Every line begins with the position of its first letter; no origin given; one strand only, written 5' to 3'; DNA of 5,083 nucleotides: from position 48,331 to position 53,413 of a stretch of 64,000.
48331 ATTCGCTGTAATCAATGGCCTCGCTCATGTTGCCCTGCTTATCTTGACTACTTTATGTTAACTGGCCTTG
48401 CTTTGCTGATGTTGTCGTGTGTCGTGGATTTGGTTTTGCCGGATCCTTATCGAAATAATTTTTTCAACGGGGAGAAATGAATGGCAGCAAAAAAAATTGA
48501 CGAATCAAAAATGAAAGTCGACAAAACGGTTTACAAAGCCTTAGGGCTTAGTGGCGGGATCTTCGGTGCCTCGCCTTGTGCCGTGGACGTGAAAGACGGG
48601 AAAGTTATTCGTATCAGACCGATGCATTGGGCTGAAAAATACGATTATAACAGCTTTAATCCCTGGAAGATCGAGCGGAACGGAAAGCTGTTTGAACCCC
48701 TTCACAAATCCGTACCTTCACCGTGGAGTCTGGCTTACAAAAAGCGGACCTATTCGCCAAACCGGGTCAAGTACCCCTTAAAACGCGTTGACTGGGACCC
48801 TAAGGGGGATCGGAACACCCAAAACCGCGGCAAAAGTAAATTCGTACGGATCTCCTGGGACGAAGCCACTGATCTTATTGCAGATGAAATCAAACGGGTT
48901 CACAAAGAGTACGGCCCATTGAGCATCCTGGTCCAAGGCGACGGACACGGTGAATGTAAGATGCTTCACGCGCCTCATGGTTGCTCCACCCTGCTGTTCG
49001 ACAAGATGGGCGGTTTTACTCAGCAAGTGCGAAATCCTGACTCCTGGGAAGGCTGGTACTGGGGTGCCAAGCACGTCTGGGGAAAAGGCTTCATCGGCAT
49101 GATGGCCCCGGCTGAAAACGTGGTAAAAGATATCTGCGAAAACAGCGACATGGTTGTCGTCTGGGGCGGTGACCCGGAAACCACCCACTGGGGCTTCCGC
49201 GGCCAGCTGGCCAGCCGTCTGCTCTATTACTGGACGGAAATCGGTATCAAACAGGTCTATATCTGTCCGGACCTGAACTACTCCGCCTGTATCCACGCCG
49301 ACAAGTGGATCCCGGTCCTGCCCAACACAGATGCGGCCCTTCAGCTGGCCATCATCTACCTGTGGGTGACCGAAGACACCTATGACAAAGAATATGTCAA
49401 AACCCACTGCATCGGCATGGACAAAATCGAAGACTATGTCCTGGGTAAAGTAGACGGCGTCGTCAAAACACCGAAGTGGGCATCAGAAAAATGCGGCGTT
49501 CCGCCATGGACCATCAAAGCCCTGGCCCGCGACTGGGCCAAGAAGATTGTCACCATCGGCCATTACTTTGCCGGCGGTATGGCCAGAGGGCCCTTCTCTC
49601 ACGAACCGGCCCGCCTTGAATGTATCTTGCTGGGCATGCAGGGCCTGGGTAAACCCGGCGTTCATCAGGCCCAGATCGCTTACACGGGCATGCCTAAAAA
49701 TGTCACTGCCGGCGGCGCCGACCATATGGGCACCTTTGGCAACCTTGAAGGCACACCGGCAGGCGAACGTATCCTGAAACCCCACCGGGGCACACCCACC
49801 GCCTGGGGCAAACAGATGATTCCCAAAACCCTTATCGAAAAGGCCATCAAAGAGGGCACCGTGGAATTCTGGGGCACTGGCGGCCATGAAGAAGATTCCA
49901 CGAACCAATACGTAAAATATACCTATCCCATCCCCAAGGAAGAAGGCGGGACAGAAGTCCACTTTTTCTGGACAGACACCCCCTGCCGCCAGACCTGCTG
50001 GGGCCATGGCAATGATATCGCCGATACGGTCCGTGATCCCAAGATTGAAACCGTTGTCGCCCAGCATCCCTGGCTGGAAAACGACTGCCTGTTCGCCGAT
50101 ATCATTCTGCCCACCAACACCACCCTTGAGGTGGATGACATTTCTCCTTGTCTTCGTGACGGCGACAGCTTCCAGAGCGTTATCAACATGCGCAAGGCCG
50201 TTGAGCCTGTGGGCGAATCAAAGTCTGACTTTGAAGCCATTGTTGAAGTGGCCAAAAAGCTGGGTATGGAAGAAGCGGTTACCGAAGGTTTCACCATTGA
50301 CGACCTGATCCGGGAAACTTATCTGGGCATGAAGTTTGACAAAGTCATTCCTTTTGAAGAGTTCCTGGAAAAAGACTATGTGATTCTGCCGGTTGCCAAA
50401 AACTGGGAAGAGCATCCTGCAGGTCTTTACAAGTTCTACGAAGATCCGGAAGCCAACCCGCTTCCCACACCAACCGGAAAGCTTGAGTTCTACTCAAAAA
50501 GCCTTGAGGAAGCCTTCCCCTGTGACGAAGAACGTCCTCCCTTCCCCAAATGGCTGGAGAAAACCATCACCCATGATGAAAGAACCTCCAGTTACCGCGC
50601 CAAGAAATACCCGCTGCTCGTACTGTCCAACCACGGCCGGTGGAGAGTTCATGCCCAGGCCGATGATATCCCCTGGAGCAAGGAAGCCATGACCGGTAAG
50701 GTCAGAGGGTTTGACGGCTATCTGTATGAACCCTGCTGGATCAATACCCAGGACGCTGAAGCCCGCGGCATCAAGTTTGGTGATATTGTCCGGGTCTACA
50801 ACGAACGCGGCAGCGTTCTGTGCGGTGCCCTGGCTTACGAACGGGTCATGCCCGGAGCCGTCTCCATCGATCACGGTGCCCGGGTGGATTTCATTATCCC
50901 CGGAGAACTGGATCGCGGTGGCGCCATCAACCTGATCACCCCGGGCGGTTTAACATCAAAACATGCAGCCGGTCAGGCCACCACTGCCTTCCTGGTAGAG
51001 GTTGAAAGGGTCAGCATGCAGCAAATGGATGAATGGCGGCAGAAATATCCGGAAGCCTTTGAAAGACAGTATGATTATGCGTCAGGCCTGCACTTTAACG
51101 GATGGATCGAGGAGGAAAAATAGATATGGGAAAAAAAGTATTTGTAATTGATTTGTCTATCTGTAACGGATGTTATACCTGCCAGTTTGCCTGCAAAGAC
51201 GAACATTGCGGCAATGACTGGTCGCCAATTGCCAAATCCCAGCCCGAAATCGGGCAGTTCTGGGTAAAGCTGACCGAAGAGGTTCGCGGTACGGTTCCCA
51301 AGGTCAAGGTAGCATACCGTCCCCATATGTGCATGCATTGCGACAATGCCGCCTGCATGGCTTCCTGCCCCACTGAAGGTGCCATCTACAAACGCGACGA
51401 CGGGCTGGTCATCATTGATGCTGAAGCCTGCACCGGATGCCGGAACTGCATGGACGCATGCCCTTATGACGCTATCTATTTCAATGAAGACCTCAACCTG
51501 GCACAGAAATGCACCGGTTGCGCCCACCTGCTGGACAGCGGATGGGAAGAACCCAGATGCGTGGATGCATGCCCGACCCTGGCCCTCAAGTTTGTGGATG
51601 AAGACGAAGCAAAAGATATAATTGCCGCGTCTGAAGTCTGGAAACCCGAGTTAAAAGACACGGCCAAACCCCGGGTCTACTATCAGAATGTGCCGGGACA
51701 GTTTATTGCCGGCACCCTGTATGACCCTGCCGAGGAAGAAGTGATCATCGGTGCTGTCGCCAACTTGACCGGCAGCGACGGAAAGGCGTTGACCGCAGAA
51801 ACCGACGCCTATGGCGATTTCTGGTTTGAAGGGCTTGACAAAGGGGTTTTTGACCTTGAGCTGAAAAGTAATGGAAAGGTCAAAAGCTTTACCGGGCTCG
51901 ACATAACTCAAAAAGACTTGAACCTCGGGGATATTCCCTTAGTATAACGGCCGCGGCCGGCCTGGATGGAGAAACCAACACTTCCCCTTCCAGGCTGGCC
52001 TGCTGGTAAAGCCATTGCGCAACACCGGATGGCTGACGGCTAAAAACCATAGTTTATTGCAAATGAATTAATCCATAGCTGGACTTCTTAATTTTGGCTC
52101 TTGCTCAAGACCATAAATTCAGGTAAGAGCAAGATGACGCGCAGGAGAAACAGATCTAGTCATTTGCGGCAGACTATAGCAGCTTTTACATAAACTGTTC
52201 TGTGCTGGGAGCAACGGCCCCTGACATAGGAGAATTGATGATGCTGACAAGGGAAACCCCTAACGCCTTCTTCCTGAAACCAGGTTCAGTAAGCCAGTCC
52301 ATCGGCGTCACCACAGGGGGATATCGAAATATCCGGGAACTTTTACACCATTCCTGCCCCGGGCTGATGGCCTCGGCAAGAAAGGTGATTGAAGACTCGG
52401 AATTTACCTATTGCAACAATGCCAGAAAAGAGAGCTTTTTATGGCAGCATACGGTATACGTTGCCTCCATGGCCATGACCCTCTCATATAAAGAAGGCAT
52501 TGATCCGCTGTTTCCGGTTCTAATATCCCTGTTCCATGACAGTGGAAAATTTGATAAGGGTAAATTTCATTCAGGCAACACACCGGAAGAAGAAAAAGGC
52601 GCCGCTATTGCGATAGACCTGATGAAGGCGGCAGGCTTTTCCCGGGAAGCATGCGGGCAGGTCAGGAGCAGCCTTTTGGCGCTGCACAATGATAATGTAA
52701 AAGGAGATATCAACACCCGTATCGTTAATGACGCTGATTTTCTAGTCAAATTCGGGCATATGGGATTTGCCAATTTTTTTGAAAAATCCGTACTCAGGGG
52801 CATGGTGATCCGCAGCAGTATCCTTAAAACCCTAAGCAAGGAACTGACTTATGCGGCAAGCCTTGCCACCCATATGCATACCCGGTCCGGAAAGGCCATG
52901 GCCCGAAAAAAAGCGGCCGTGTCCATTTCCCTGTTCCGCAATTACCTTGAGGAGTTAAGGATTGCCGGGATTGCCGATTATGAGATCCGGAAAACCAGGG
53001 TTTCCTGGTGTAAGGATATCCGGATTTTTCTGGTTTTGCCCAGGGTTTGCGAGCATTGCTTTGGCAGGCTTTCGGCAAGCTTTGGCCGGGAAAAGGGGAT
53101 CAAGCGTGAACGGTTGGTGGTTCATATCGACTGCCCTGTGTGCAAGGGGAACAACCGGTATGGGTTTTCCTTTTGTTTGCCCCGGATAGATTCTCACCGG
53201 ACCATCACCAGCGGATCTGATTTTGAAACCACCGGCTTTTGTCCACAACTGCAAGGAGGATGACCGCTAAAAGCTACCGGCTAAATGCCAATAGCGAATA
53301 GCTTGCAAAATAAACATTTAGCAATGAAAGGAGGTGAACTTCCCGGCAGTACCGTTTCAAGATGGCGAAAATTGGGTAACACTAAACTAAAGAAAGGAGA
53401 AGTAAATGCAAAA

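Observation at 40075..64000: Array of four intact plus one decayed pyrogallol-transhydroxylase-like Mo enzyme gene pairs with dedicated uptake and regulators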

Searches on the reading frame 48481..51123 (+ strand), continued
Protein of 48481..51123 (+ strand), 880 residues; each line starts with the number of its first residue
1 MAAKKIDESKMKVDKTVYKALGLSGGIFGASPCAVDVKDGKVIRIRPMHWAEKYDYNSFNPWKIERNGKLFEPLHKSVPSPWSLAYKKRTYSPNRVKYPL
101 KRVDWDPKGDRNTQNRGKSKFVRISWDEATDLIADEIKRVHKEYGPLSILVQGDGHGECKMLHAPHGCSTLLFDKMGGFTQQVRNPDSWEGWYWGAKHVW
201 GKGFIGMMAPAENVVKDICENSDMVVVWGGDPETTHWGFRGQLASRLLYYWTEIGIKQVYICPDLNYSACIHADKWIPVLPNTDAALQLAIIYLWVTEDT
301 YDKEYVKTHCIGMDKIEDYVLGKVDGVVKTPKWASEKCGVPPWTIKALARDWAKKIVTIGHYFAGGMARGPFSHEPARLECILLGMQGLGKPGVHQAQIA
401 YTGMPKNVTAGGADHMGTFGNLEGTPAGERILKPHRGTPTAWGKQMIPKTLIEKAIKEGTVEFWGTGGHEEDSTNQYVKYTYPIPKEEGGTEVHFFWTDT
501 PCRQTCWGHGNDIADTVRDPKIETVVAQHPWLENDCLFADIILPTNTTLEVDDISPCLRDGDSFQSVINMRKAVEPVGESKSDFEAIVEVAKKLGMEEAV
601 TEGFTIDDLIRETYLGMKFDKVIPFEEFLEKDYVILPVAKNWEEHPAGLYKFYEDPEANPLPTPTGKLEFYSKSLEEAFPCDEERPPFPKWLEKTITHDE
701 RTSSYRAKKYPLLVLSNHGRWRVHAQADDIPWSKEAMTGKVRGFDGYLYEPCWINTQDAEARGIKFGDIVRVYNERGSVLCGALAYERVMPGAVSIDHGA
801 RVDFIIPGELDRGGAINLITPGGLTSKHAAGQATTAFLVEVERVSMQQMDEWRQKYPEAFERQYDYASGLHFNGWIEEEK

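Call 103: search_protein_families(library=pfam, max_evalue=0.00001, proteins=[L162:4055-4837:-, L094:149-1171:+, L129:13323-14606:+, L110:12032-13705:+, L156:2731-4275:-, L170:4531-5289:+, L111:3883-4875:+, L109:15814-16512:+, L123:14155-15165:+, L109:5800-7827:-])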
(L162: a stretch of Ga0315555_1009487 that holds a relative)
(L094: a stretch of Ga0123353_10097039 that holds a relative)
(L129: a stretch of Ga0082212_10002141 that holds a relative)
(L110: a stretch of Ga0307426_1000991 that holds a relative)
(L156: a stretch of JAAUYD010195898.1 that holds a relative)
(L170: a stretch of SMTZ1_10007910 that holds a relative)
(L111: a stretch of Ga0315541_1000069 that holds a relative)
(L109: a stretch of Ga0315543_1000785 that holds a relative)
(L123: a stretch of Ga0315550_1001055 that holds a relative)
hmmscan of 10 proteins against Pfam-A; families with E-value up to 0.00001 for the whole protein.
L162:4055-4837:- (261 aa): 3 families
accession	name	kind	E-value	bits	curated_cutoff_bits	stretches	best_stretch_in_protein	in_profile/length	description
PF00106.31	adh_short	-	2.5e-53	180.9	26.6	1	14-199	1-181/195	short chain dehydrogenase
PF13561.12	adh_short_C2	-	5.2e-50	170.7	27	1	23-259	6-235/236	Enoyl-(Acyl carrier protein) reductase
PF08659.16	KR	-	4.9e-09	36.8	22.6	1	16-129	3-115/180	KR domain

L094:149-1171:+ (341 aa): 2 families
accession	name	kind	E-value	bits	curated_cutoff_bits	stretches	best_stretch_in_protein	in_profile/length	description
PF04055.27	Radical_SAM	-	3.7e-15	56.9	29.5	1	5-113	2-114/166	Radical SAM superfamily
PF13353.11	Fer4_12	-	5.8e-06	27.1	22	0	7-93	12-98/137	4Fe-4S single cluster domain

L129:13323-14606:+ (428 aa): 2 families
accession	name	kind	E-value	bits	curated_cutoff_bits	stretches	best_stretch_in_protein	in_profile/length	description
PF07690.21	MFS_1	-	6e-49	167.3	33.4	2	21-321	8-280/347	Major Facilitator Superfamily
PF23262.1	NFD4_C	-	1.9e-06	28.3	27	1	235-397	7-173/215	NFD4, C-terminal domain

L110:12032-13705:+ (558 aa): 6 families
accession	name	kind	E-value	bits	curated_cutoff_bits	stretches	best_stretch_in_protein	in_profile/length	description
PF07992.20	Pyr_redox_2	-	2.6e-62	211.3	26.1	1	4-303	2-285/291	Pyridine nucleotide-disulphide oxidoreductase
PF00070.33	Pyr_redox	-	1.7e-20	73.8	22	1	155-232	2-78/82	Pyridine nucleotide-disulphide oxidoreductase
PF02852.28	Pyr_redox_dim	-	5.2e-17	62.5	25.3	1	333-438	2-106/110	Pyridine nucleotide-disulphide oxidoreductase, dimerisation domain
PF00581.25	Rhodanese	-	7.8e-14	52.4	22.2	1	461-551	2-99/102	Rhodanese-like domain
PF01266.30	DAO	-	8.7e-09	35.8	27.9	0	155-183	2-30/353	FAD dependent oxidoreductase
PF13738.12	Pyr_redox_3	-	5e-06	26.4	30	0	156-182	1-28/305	Pyridine nucleotide-disulphide oxidoreductase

L156:2731-4275:- (515 aa): 3 families
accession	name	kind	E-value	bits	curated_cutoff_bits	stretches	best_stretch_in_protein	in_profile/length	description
PF00158.32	Sigma54_activat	-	1.1e-69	233.9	20.2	1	198-364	2-168/168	Sigma-54 interaction domain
PF25601.1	AAA_lid_14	-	3.4e-20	72.1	27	1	369-440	1-71/87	AAA+ ATPase lid domain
PF14532.12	Sigma54_activ_2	-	1.4e-15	58.2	25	1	207-368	10-138/138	Sigma-54 interaction domain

L170:4531-5289:+ (253 aa): 2 families
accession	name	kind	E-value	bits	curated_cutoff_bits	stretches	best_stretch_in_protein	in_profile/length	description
PF01614.24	IclR_C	-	9e-43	146.3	24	1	80-246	7-173/174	Bacterial transcriptional regulator IclR C-terminal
PF09339.16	HTH_IclR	-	1.4e-13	50.8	22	1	7-56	1-50/52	IclR helix-turn-helix domain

L111:3883-4875:+ (331 aa): 0 families

L109:15814-16512:+ (233 aa): 1 family
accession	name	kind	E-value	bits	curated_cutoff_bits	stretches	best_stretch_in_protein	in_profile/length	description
PF00596.27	Aldolase_II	-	2.9e-46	158.1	22.2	1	25-203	3-183/183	Class II Aldolase and Adducin N-terminal domain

L123:14155-15165:+ (337 aa): 1 family
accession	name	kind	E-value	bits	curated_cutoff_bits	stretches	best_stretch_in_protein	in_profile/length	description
PF04909.20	Amidohydro_2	-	2.1e-40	139.7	26.4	1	9-334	1-288/289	Amidohydrolase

L109:5800-7827:- (676 aa): 6 families
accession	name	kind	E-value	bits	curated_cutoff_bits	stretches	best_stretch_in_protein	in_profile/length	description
PF13487.12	HD_5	-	5.5e-43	147.1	27.2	1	479-641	5-170/170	HD domain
PF01966.28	HD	-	3.3e-20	72.9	22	1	489-610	2-116/116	HD domain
PF16927.11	HisKA_7TM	-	4.5e-09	36.9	28.6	1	11-217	7-220/224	N-terminal 7TM region of histidine kinase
PF08668.18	HDOD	-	2.1e-08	34.3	22.9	1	490-578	97-195/196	HDOD domain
PF13185.12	GAF_2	-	3.7e-07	30.9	28.6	1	311-451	2-136/136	GAF domain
PF01590.32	GAF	-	8.6e-06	26.8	22.4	0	312-450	1-133/133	GAF domain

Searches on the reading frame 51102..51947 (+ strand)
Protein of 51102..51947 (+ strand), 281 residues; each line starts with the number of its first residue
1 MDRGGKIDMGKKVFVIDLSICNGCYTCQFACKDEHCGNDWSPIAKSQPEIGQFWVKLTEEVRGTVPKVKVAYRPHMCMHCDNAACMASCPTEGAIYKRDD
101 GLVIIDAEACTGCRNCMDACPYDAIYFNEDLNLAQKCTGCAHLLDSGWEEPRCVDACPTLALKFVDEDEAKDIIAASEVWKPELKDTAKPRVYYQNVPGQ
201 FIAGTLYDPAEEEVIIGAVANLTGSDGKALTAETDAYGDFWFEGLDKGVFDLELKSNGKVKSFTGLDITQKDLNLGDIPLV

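Call 5: search_protein_families(library=ncbifam, proteins=[window:51102-51947:+])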
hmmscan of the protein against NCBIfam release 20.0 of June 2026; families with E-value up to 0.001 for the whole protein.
window:51102-51947:+ (281 aa): 58 families (the best 25 are shown)
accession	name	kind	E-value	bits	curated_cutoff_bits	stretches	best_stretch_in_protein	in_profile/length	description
TIGR02951.1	DMSO_dmsB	equivalog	2.3e-33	115.5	214.1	1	13-171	3-157/161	DMSO/selenate family reductase complex B subunit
NF041715.1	arsenate_red_ArrB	equivalog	1.1e-32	113.4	450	2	14-130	5-109/233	arsenate respiratory reductase iron-sulfur subunit ArrB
NF011569.0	PRK14993.1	equivalog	4.9e-30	104.8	416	1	13-195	45-222/244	tetrathionate reductase subunit TtrB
TIGR03478.1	DMSO_red_II_bet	subfamily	1e-28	100.2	480.7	1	45-194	101-252/321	DMSO reductase family type II enzyme, iron-sulfur subunit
NF045797.1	DsrO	equivalog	1.2e-26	93.5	200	1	14-194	46-233/235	sulfate reduction electron transfer complex DsrMKJOP subunit DsrO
NF042979.1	EthbenzDh_ebdB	equivalog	2.8e-25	88.9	740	1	46-182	124-258/354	ethylbenzene dehydrogenase subunit beta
TIGR03149.1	cyt_nit_nrfC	equivalog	7.4e-25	87.6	377.6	1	14-193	41-214/225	cytochrome c nitrite reductase Fe-S protein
TIGR01582.1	FDH-beta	equivalog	3.1e-22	79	334.7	1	14-172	24-187/283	formate dehydrogenase subunit beta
TIGR01660.1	narH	equivalog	1.3e-21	76.6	524.05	1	56-157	162-262/492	nitrate reductase subunit beta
NF009451.0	PRK12809.1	equivalog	2.6e-19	69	1154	1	12-175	3-147/639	formate-dependent uric acid utilization protein YgfT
NF041782.1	mnquin_red_QrcC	equivalog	6.7e-19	68.5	400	1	14-128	3-119/239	menaquinone reductase iron-sulfur cluster-binding subunit QrcC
NF045715.1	sulf_resp_HmcB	equivalog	2.1e-18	66.5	420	1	15-173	40-204/307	sulfate respiration complex iron-sulfur protein HmcB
NF008134.0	PRK10882.1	equivalog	7.5e-17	61.4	263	1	16-169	43-210/329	hydrogenase 2 operon protein HybA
NF009408.0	PRK12769.1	equivalog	1.8e-15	56.1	1003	1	15-171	6-151/659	formate-dependent uric acid utilization protein AegA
NF007658.0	PRK10330.1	equivalog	1.1e-14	54.3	260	1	13-125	4-104/181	electron transport protein HydN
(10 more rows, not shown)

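Call 6: search_protein_families(library=pfam, proteins=[window:51102-51947:+])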
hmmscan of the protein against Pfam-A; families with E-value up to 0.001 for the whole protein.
window:51102-51947:+ (281 aa): 12 families
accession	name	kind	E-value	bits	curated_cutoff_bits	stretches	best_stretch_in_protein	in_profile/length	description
PF13247.11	Fer4_11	-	4.1e-27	94.7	26.2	1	69-166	2-99/100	4Fe-4S dicluster domain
PF12838.12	Fer4_7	-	1.4e-13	51.5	27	2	77-124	2-52/52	4Fe-4S dicluster domain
PF12797.12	Fer4_2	-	1.6e-12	46.9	24.5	2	103-122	3-22/22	4Fe-4S binding domain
PF13237.11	Fer4_10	-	4.7e-12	46.1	25.5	1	103-158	2-53/53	4Fe-4S dicluster domain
PF13187.11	Fer4_9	-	1.2e-10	41.7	27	1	76-125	1-52/52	4Fe-4S dicluster domain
PF00037.32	Fer4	-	1.6e-10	40.8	21.1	1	103-126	1-24/24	4Fe-4S binding domain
PF12837.12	Fer4_6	-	7.6e-10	38.7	25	1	103-125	2-24/24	4Fe-4S binding domain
PF14697.11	Fer4_21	-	3.8e-06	27.4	35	1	75-125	6-57/59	4Fe-4S dicluster domain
PF13484.11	Fer4_16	-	1.3e-05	26.3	30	0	110-129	2-21/66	4Fe-4S double cluster binding domain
PF13620.12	CarboxypepD_reg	-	1.4e-05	25.8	32.3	1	202-261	2-61/82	Carboxypeptidase regulatory-like domain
PF12800.12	Fer4_4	-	2e-05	25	24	0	108-123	2-17/17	4Fe-4S binding domain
PF12798.12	Fer4_3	-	2.9e-05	25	27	0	110-124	1-15/15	4Fe-4S binding domain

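Call 8: search_solved_structures(query=window:51102-51947:+, max_evalue=1e-10, show_alignments=1)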
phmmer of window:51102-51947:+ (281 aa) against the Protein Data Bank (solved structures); distinct sequences matched with E-value up to 1e-10: 19.
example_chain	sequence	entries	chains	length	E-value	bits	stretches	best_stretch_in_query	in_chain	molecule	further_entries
4v4c_B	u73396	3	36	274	2e-52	181.5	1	13-279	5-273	Pyrogallol hydroxytransferase small subunit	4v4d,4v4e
2vpw_B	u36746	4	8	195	1.4e-32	116.3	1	13-200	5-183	NRFC PROTEIN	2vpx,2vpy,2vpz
2ivf_B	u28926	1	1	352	6.8e-27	97.7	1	60-185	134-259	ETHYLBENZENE DEHYDROGENASE BETA-SUBUNIT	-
6cz7_B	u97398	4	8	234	2.8e-26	95.7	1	14-129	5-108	4Fe-4S ferredoxin, iron-sulfur binding domain protein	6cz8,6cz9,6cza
4ydd_B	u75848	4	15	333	2.7e-24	89.2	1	61-170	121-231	DMSO reductase family type II enzyme, iron-sulfur subunit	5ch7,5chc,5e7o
1kqf_B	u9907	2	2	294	4.3e-22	81.9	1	14-193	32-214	FORMATE DEHYDROGENASE, NITRATE-INDUCIBLE, IRON-SULFUR SUBUNIT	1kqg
1q16_B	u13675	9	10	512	4e-21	78.7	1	70-157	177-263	Respiratory nitrate reductase 1 beta chain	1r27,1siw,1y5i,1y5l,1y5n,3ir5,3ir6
3egw_B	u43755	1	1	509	3e-20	75.9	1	70-157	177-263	Respiratory nitrate reductase 1 beta chain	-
1y4z_B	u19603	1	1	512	3.9e-20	75.5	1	70-157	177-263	Respiratory nitrate reductase 1 beta chain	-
7b04_A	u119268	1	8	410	8.8e-15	57.9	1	71-167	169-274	Nitrite oxidoreductase subunit B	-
8c0z_C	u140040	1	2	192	9.9e-15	57.8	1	14-180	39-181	Iron-sulfur cluster-binding protein potential subunit of aldehyde oxidoreductase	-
7qv7_A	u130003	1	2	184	1.5e-14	57.2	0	13-135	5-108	Hydrogen dependent carbon dioxide reductase subunit HycB3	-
6sdr_B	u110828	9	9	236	3.1e-14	56.2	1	10-187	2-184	Formate dehydrogenase, beta subunit, putative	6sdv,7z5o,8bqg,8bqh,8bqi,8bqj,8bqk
30gj_B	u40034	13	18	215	4e-14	55.8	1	10-186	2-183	Formate dehydrogenase, beta subunit, putative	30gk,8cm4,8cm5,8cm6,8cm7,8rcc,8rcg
8rc8_B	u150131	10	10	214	7.3e-14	54.9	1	12-186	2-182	Formate dehydrogenase, beta subunit, putative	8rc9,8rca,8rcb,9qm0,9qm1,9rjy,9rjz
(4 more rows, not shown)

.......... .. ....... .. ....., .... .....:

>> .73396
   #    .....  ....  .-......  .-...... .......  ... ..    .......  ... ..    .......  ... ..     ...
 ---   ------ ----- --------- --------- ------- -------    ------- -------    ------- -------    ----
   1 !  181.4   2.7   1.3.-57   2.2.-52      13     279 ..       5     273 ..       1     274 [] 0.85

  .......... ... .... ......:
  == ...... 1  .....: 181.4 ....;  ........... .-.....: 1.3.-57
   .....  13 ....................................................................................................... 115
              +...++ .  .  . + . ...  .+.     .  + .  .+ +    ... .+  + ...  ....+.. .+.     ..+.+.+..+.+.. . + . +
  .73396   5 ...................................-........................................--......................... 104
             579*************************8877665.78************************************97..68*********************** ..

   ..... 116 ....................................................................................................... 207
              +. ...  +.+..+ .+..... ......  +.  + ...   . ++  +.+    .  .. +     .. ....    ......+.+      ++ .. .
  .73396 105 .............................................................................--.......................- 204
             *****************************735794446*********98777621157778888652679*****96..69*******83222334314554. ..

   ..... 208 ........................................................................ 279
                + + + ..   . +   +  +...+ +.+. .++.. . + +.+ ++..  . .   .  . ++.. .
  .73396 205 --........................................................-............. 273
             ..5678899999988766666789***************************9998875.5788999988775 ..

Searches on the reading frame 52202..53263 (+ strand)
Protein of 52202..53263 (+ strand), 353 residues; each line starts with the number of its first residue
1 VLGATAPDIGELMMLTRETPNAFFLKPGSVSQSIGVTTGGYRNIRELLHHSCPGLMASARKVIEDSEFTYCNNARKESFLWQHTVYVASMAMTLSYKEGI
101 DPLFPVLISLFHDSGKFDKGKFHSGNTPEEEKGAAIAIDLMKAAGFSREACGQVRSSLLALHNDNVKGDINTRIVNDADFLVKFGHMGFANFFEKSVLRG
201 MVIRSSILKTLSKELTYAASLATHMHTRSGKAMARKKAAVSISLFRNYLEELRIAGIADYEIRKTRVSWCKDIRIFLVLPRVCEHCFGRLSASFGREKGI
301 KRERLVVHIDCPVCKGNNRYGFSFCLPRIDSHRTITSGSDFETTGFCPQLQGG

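Call 21: search_protein_families(library=pfam, proteins=[window:52202-53263:+])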
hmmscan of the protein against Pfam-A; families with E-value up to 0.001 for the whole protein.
window:52202-53263:+ (353 aa): 0 families

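Call 48: search_protein_families(library=ncbifam, max_evalue=1e-10, proteins=[window:52202-53263:+])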
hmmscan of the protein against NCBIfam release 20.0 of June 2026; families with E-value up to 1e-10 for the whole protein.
window:52202-53263:+ (353 aa): 0 families
